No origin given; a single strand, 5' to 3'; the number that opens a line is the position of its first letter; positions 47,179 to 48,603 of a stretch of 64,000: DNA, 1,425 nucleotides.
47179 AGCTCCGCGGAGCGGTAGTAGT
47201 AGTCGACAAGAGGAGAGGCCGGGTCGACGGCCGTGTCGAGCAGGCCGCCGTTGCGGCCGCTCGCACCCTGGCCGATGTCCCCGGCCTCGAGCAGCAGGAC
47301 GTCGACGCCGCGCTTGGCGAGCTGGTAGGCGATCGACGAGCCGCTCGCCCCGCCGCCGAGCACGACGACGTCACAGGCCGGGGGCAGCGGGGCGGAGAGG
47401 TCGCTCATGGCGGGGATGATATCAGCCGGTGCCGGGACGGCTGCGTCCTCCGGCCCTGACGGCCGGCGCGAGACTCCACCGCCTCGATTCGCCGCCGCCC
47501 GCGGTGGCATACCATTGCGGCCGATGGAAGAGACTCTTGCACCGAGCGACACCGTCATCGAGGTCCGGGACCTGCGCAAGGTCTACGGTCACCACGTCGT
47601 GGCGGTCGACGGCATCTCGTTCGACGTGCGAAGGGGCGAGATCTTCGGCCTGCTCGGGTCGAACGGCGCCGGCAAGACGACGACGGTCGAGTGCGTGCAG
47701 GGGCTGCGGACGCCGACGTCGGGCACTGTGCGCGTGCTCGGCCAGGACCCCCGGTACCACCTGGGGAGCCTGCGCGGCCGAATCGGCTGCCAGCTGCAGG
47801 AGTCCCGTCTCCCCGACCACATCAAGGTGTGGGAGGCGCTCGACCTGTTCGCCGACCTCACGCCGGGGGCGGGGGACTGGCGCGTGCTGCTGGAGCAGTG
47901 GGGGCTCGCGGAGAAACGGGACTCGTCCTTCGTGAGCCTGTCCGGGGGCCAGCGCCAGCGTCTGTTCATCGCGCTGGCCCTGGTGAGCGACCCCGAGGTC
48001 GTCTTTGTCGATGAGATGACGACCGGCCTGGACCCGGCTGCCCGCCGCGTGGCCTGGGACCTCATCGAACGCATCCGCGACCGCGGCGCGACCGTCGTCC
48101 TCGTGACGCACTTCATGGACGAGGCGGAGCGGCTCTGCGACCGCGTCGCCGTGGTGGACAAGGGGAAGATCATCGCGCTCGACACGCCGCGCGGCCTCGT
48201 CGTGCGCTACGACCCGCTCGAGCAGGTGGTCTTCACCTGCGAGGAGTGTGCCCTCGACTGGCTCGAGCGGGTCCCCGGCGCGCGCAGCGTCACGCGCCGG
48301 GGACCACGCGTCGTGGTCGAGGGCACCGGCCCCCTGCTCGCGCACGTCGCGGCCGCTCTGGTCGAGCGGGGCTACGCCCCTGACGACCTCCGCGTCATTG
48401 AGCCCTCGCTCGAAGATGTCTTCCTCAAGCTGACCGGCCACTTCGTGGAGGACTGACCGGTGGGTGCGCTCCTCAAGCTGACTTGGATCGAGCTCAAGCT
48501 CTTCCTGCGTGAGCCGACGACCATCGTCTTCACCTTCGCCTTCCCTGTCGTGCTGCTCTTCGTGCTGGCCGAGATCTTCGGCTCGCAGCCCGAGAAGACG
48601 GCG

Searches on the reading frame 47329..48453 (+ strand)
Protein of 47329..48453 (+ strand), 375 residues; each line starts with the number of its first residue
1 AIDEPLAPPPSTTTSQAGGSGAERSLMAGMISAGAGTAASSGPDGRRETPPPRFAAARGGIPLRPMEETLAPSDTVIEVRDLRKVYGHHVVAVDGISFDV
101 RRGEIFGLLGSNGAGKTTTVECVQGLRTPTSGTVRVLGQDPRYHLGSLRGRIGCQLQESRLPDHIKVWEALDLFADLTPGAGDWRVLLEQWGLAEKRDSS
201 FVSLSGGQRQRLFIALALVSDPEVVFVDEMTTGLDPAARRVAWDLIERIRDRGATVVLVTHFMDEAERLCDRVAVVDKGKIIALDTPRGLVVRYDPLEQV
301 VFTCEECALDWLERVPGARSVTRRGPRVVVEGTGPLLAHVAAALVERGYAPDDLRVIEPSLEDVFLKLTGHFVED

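Call 108: search_protein_families(library=pfam, proteins=[window:47329-48453:+], max_evalue=0.00001)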
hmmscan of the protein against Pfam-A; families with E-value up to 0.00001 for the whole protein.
window:47329-48453:+ (375 aa): 2 families
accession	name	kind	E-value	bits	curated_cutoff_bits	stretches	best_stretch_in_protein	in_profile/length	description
PF00005.33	ABC_tran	-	2.4e-27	96.6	25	1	94-231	2-136/137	ABC transporter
PF13304.12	AAA_21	-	6.9e-11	43.2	27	1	141-261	137-298/304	AAA domain, putative AbiEii toxin, Type IV TA system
